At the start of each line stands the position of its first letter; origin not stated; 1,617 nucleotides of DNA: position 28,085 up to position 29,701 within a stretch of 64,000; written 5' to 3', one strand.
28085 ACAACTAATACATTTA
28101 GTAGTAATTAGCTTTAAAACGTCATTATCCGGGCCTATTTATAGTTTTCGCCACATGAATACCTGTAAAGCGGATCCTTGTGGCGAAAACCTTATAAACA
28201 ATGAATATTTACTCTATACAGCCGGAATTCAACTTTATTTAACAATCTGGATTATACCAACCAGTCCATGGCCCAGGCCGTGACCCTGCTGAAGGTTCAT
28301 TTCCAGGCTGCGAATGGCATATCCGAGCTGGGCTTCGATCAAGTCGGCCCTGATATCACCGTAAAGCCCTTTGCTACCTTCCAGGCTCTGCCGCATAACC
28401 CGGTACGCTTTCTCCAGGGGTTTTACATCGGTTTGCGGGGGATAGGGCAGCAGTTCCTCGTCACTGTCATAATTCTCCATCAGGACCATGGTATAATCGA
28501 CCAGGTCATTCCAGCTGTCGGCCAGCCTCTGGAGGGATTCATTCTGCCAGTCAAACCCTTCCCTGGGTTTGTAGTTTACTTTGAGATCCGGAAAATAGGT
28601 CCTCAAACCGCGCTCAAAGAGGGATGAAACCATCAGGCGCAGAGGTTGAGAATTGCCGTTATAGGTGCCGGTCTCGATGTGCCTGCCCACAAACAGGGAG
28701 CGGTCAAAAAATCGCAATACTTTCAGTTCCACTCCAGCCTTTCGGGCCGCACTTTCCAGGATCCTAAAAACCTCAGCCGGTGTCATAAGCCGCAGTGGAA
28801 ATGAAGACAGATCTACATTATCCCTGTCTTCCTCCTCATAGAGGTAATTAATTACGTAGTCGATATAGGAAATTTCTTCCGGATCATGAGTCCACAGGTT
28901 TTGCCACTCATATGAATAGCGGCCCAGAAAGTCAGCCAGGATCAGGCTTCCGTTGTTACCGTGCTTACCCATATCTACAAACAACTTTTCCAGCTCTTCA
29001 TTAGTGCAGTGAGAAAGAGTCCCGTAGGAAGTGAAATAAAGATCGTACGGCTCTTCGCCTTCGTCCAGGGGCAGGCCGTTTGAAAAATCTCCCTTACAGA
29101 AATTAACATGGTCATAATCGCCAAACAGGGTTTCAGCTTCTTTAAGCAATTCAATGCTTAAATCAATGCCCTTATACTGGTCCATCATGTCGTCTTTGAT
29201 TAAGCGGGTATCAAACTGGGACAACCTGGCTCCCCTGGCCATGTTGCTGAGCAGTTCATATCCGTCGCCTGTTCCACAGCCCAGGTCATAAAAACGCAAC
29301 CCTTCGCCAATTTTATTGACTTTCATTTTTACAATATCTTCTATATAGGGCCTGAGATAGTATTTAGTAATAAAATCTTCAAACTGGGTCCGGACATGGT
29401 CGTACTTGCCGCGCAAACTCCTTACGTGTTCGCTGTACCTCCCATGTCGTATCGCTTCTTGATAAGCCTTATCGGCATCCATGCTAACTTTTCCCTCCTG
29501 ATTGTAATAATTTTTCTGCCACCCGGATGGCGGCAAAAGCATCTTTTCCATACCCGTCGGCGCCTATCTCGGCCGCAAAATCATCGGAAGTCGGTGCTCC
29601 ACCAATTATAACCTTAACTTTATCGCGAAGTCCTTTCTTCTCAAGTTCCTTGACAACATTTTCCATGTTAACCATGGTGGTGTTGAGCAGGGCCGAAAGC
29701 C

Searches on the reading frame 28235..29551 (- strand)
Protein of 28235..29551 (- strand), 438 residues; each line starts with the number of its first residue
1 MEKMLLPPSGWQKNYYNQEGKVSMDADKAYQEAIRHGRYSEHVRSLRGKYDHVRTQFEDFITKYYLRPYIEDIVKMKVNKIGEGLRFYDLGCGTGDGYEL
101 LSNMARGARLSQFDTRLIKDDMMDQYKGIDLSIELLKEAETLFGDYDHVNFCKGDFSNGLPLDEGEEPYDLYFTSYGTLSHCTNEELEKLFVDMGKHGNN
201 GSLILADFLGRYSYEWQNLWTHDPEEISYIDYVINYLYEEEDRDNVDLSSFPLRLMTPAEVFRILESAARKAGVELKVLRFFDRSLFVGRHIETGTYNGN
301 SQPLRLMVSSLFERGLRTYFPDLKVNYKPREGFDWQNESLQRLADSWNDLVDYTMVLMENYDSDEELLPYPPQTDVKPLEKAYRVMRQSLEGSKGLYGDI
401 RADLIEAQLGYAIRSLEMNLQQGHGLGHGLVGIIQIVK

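Call 3: search_protein_families(library=pfam, proteins=[window:28235-29551:-])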
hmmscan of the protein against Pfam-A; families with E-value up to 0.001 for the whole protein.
window:28235-29551:- (438 aa): 2 families
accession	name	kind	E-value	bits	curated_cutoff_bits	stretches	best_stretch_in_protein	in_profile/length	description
PF13649.12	Methyltransf_25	-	3.6e-07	31.2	27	1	123-195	21-90/97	Methyltransferase domain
PF13847.12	Methyltransf_31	-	4.6e-06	26.8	27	1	83-182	3-85/145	Methyltransferase domain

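Call 4: search_protein_families(library=ncbifam, proteins=[window:28235-29551:-])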
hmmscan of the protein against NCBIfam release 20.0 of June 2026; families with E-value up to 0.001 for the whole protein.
window:28235-29551:- (438 aa): 0 families

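Call 31: search_solved_structures(query=window:28235-29482:-, max_evalue=1)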
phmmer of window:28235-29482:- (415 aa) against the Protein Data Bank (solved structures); distinct sequences matched with E-value up to 1: 5.
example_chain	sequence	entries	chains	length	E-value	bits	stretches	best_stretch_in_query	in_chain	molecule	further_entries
3anw_B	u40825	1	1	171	0.32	13.2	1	272-333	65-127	Putative uncharacterized protein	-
3d2l_A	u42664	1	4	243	0.37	13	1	51-117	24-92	SAM-dependent methyltransferase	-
3hly_A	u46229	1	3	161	0.67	12.1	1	273-324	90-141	Flavodoxin-like domain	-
5iva_B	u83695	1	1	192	0.8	11.9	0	191-262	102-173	LPS-assembly lipoprotein LptE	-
8h1r_B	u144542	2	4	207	0.94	11.6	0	191-262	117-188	LPS-assembly lipoprotein LptE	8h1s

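Call 36: find_homologous_proteins(query=window:28235-29482:-)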
Query window:28235-29482:- (415 aa): 938 proteins with E <= 0.001 among 6113 candidates; the best 120 are listed.
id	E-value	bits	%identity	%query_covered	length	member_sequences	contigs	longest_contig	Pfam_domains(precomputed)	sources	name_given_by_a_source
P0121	3.1e-282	954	100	100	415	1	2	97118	PF13649.13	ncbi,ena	-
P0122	2.8e-268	908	94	100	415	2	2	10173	PF13847.13,PF13649.13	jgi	-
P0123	1.9e-260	882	92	100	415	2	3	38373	PF13649.13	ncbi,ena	-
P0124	1.4e-258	876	91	100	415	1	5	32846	PF13847.13,PF13649.13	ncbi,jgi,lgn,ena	-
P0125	2.9e-257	871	91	100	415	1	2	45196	PF13649.13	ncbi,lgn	-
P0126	4.2e-256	868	90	100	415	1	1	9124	PF13847.13,PF13649.13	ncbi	-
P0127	1.3e-254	863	89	100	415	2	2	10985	PF13847.13,PF13649.13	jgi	-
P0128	1.0e-251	853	88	100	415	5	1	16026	PF13847.13,PF13649.13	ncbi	-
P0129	1.6e-250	849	88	100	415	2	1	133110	PF13649.13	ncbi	ncbi:MAG: class I SAM-dependent methyltransferase [Bacillota bacterium]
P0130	1.1e-248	843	87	100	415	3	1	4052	PF13847.13,PF13649.13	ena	-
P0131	1.9e-248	842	88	100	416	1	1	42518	PF13847.13,PF13649.13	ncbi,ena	-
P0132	3.3e-248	842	88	100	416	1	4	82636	PF13847.13,PF13649.13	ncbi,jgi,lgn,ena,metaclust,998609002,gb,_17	metaclust:\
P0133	5.5e-247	838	87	100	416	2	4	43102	PF13847.13,PF13649.13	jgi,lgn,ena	-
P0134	7.6e-246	834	87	100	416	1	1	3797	PF13847.13,PF13649.13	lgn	-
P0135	3.0e-245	832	86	100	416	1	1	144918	PF13847.13,PF13649.13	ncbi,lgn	-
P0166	1.4e-130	454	49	100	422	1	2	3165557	PF13649.13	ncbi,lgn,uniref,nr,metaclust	ncbi:class I SAM-dependent methyltransferase [Natranaerobius thermophilus]|uniref:Methyltransferase 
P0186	2.0e-107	378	44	100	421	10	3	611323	PF13847.13,PF13649.13,PF08241.19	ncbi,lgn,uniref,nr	ncbi:class I SAM-dependent methyltransferase [Desulfoferrobacter suflitae]|uniref:class I SAM-depend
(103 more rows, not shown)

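Call 38: find_encoding_contigs(protein=P0166, flank=10000, max_places=1)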
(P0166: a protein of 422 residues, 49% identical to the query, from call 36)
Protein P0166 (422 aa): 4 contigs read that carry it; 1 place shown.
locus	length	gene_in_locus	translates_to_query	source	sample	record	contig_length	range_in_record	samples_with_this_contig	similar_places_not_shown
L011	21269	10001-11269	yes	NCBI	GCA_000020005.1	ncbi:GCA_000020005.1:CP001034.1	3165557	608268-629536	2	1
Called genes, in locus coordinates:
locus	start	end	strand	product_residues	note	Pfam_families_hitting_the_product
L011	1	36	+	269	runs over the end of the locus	PF02517:Rce1-like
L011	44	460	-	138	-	-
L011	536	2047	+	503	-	PF00890:FAD_binding_2 (weak), PF01134:GIDA (faint), PF01266:DAO (weak), PF03486:HI0933_like (faint), PF07992:Pyr_redox_2, PF12831:FAD_oxidored, PF00070:Pyr_redox, PF02852:Pyr_redox_dim, +2 more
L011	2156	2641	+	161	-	PF02915:Rubrerythrin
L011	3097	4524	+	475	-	PF00078:RVT_1, PF08388:GIIM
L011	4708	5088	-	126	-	-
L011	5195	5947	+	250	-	PF14512:TM1586_NiRdase (faint), PF00881:Nitroreductase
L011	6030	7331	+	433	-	PF13527:Acetyltransf_9, PF17668:Acetyltransf_17, PF13530:SCP2_2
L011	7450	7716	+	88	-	-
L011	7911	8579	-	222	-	PF01061:ABC2_membrane, PF12698:ABC2_membrane_3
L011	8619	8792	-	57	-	-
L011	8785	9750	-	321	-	PF02463:SMC_N, PF00005:ABC_tran, PF13304:AAA_21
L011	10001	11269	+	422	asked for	PF13649:Methyltransf_25 (weak)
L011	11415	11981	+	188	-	PF04260:DUF436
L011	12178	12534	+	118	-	-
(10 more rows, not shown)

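Call 39: find_encoding_contigs(protein=P0186, flank=10000, max_places=1)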
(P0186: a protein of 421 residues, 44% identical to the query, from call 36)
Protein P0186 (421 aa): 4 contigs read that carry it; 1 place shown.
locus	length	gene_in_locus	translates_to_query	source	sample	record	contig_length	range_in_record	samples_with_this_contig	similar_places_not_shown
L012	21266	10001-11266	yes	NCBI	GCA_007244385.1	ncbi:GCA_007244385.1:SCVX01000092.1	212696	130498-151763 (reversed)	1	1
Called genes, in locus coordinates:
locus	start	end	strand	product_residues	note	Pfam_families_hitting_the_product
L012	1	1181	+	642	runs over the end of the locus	PF04879:Molybdop_Fe4S4 (weak), PF00384:Molybdopterin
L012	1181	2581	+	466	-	PF04972:BON, PF00924:MS_channel_2nd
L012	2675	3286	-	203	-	PF13298:LigD_N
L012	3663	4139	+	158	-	PF22381:Staph_reg_Sar_Rot, PF12802:MarR_2, PF01047:MarR, PF13463:HTH_27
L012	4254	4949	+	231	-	PF02965:Met_synt_B12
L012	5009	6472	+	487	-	PF06253:MTTB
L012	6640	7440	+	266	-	PF00809:Pterin_bind, PF03599:CdhD (faint)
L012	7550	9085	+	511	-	PF06253:MTTB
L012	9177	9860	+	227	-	PF02607:B12-binding_2, PF02310:B12-binding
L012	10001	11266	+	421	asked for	PF08241:Methyltransf_11 (faint), PF13847:Methyltransf_31 (faint), PF13649:Methyltransf_25 (weak)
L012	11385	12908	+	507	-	PF13522:GATase_6, PF13537:GATase_7, PF12481:DUF3700 (weak), PF00733:Asn_synthase, PF02540:NAD_synthase (weak), PF00733:Asn_synthase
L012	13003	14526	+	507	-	PF13522:GATase_6 (weak), PF13537:GATase_7, PF00733:Asn_synthase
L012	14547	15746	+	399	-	PF00438:S-AdoMet_synt_N, PF02772:S-AdoMet_synt_M, PF02773:S-AdoMet_synt_C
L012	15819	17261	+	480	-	PF05221:AdoHcyase, PF00670:AdoHcyase_NAD, PF02826:2-Hacid_dh_C (weak)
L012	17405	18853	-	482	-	PF02386:TrkH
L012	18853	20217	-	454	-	PF00070:Pyr_redox (faint), PF01266:DAO (faint), PF01488:Shikimate_DH (faint), PF02254:TrkA_N, PF07992:Pyr_redox_2 (weak), PF02080:TrkA_C, PF02254:TrkA_N, PF02080:TrkA_C, +6 more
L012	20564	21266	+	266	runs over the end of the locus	PF00809:Pterin_bind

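Call 56: predict_structure(alignment_id=A2)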
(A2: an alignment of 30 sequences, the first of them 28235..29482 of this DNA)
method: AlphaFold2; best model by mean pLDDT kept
length: 415 residues; sequences in the alignment: 30
mean_pLDDT: 86.7   pTM: 0.88
mean pLDDT of the five models: 86.7, 84.1, 82.6, 81.7, 79.5
residues with pLDDT >= 90: 225; 70-90: 154; 50-70: 24; < 50: 12
segments of 3 or more residues with pLDDT < 50: 16-26
pLDDT, mean of each block of 10 residues (from residue 1): 63 49 52 89 94 80 89 84 68 83 90 83 90 91 94 89 97 98 95 90 85 75 82 94 98 98 83 82 89 89 95 96 98 87 83 97 92 80 94 93 94 98
secondary structure, 60 per line:
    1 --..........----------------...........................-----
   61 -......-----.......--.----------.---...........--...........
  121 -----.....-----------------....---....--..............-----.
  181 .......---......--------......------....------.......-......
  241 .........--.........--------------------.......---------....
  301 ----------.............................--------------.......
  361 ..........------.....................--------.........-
elements in order: H3-12 H29-55 E62-67 H73-79 E100-107 H110-120 E126-130 E148-151 H155-158 H161-174 E180-187 H191-196 E205-210 H217-220 E227-233 H235-249 E252-260 H281-287 H297-300 H311-339 H354-370 H377-397 E406-414

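Call 58: fold_search(model_id=the predicted structure, library=pdb)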
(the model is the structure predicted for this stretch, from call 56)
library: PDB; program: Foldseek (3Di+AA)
matches with E <= 10: 1521; with E <= 0.001: 783
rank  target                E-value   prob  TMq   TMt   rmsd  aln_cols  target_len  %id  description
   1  3d2l_A                1.7e-09  1.00  0.32  0.52   8.1       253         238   22  Crystal structure of SAM-dependent methyltransferase (ZP_00538691.1) from EXIGUOBACTERIUM SP. 255-15 at 1.90 A resolut (released 2008-05-20)
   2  1wzn_A                5.4e-09  1.00  0.29  0.46  11.8       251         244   18  Crystal Structure of the SAM-dependent methyltransferase from Pyrococcus horikoshii OT3 (released 2006-03-14)
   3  1y8c                  5.7e-09  1.00  0.32  0.53   9.9       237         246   20  Crystal structure of a S-adenosylmethionine-dependent methyltransferase from Clostridium acetobutylicum ATCC 824 (released 2004-12-28)
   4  3d2l_C                7.6e-09  1.00  0.31  0.50   7.4       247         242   21  Crystal structure of SAM-dependent methyltransferase (ZP_00538691.1) from EXIGUOBACTERIUM SP. 255-15 at 1.90 A resolut (released 2008-05-20)
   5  9sm1_A                1.1e-08  1.00  0.34  0.45  12.4       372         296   13  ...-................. from Pseudomonas chlororaphis in complex with SAH and FPP (released 2025-12-31)
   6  6m82                  1.4e-08  1.00  0.30  0.49   8.4       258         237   14  Crystal structure of TylM1 Y14paF bound to SAH and dTDP-phenol (released 2019-03-13)
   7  4oqd_A                1.5e-08  1.00  0.32  0.52   8.6       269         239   14  Crystal structure of the tylM1 N,N-dimethyltransferase in complex with SAH and TDP-Qui3NMe2 (released 2014-02-26)
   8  6m83                  1.5e-08  1.00  0.30  0.49   8.4       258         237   14  Crystal structure of TylM1 S120A bound to SAH and dTDP-phenol (released 2019-03-13)
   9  6m81_B                1.6e-08  1.00  0.30  0.49   8.4       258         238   14  Crystal structure of TylM1 Y14F bound to SAH and dTDP-phenol (released 2019-03-13)
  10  9sm1_C                1.8e-08  1.00  0.36  0.48  12.3       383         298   14  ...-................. from Pseudomonas chlororaphis in complex with SAH and FPP (released 2025-12-31)
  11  3g2o_A                2.0e-08  1.00  0.33  0.53   7.6       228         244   17  Crystal Structure of the Glycopeptide N-methyltransferase MtfA complexed with (S)-adenosyl-L-methionine (SAM) (released 2009-05-05)
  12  9sm1_B                2.1e-08  1.00  0.37  0.49  12.2       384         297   14  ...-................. from Pseudomonas chlororaphis in complex with SAH and FPP (released 2025-12-31)
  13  6m81_A                2.7e-08  1.00  0.31  0.50   8.6       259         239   14  Crystal structure of TylM1 Y14F bound to SAH and dTDP-phenol (released 2019-03-13)
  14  7wzg_B                3.2e-08  1.00  0.29  0.47   9.4       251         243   18  Cypemycin N-terminal methyltransferase CypM (released 2023-02-22)
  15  4hgz_B                3.4e-08  1.00  0.33  0.55   5.7       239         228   18  Structure of the CcbJ Methyltransferase from Streptomyces caelestis (released 2013-10-30)
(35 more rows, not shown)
